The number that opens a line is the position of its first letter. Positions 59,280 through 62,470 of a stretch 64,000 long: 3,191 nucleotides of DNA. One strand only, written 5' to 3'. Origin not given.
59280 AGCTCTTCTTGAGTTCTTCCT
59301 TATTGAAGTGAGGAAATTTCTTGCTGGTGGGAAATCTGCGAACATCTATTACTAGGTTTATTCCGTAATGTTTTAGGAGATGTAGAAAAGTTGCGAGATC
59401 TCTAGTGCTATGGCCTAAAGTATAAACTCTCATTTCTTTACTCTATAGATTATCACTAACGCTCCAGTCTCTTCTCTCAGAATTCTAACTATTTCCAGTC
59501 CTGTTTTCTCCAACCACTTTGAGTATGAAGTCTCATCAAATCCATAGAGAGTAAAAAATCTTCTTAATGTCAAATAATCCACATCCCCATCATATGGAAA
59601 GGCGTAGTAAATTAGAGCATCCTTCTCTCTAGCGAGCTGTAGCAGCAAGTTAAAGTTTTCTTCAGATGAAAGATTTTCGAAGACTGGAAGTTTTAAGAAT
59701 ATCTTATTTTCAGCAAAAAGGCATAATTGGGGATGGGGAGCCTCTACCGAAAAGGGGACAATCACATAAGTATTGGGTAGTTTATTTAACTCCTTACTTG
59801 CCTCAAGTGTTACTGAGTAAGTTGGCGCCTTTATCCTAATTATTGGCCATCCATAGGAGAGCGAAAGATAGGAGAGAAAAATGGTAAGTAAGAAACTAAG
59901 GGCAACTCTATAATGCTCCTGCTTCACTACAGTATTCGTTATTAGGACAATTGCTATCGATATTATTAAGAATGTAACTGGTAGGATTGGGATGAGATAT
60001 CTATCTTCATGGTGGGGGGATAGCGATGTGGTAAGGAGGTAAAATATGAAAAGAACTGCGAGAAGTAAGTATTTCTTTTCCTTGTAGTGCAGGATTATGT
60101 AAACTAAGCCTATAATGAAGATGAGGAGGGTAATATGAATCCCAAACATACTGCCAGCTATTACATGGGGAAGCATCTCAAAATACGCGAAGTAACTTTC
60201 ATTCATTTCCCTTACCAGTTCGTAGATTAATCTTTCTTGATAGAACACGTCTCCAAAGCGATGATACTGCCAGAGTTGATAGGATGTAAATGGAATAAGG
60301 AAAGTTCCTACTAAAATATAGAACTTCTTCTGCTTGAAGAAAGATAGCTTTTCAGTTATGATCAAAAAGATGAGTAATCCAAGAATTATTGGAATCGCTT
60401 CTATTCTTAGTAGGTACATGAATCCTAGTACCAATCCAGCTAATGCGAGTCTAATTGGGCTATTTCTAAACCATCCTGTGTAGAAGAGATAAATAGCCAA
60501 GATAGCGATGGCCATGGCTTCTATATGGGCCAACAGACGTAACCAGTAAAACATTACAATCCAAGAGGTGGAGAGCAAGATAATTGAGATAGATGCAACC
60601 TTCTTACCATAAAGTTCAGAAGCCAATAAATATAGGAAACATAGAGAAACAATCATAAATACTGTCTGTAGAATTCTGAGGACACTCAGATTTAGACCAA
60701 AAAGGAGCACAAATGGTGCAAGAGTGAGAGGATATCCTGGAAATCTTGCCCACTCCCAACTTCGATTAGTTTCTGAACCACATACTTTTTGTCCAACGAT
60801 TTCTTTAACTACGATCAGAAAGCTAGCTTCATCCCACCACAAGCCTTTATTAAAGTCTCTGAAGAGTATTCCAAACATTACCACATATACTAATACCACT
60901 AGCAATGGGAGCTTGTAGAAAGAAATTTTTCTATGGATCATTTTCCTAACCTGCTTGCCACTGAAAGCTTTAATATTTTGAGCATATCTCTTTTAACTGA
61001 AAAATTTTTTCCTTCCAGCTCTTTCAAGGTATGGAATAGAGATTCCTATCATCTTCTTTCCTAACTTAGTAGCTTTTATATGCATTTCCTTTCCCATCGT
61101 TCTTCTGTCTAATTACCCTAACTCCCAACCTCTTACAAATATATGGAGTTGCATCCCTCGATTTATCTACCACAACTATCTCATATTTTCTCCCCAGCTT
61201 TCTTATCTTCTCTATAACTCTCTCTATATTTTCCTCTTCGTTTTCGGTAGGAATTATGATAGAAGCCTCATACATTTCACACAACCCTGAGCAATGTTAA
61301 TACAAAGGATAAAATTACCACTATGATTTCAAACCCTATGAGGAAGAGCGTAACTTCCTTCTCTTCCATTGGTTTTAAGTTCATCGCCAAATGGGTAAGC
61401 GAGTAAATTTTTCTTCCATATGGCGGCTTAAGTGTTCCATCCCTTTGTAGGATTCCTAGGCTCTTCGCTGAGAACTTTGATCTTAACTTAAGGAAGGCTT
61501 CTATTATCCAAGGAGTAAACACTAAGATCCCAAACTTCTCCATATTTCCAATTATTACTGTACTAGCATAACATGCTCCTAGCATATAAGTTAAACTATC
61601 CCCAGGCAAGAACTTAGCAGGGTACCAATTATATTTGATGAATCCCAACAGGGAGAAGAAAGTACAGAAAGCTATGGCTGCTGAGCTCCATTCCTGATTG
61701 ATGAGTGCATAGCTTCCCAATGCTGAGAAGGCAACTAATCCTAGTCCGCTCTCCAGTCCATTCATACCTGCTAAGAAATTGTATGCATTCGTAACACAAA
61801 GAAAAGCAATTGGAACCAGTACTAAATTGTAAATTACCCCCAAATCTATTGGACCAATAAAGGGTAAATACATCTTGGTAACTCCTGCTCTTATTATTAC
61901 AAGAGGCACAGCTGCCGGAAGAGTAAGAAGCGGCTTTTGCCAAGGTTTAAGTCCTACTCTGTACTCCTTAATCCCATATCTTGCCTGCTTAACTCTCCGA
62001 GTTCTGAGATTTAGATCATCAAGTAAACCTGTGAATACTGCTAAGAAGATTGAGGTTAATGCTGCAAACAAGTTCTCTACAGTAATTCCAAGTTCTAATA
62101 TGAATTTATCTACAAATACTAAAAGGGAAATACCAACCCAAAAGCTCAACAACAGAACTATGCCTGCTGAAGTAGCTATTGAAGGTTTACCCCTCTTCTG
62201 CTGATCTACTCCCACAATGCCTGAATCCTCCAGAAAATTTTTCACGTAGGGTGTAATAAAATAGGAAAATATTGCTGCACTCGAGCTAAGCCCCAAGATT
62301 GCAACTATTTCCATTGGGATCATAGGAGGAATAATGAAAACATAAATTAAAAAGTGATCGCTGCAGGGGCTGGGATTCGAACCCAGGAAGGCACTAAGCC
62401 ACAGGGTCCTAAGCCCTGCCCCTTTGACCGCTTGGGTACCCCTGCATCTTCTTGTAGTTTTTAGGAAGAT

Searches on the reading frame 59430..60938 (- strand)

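Call 25: search_protein_families(library=pfam, proteins=[window:59430-60938:-], max_evalue=0.00001)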
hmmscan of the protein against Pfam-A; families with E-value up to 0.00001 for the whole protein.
window:59430-60938:- (502 aa): 2 families
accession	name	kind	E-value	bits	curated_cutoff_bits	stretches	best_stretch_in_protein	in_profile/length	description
PF13231.12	PMT_2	-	3.3e-15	57.1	26.1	1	67-223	4-160/160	Dolichyl-phosphate-mannose-protein mannosyltransferase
PF03901.23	Glyco_transf_22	-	2.1e-10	40.8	23.8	1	84-364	80-362/414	Alg9-like mannosyltransferase family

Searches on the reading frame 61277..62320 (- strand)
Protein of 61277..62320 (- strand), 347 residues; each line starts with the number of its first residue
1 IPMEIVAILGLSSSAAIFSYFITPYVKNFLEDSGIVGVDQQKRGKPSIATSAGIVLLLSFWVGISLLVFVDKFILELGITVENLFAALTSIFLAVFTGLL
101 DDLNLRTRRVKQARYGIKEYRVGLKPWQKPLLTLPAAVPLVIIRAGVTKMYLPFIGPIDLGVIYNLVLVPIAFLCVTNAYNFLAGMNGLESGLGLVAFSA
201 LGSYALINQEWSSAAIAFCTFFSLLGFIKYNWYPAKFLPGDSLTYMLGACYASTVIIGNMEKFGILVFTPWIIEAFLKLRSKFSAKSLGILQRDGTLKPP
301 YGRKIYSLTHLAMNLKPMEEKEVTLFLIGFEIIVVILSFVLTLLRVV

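Call 50: search_protein_families(library=pfam, proteins=[window:61277-62320:-], max_evalue=0.01)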
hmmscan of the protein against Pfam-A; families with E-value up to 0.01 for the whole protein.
window:61277-62320:- (347 aa): 1 family
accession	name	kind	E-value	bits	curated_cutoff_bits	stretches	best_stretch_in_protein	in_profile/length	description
PF00953.26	Glycos_transf_4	-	1.3e-33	116.7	27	1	85-258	2-159/160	Glycosyl transferase family 4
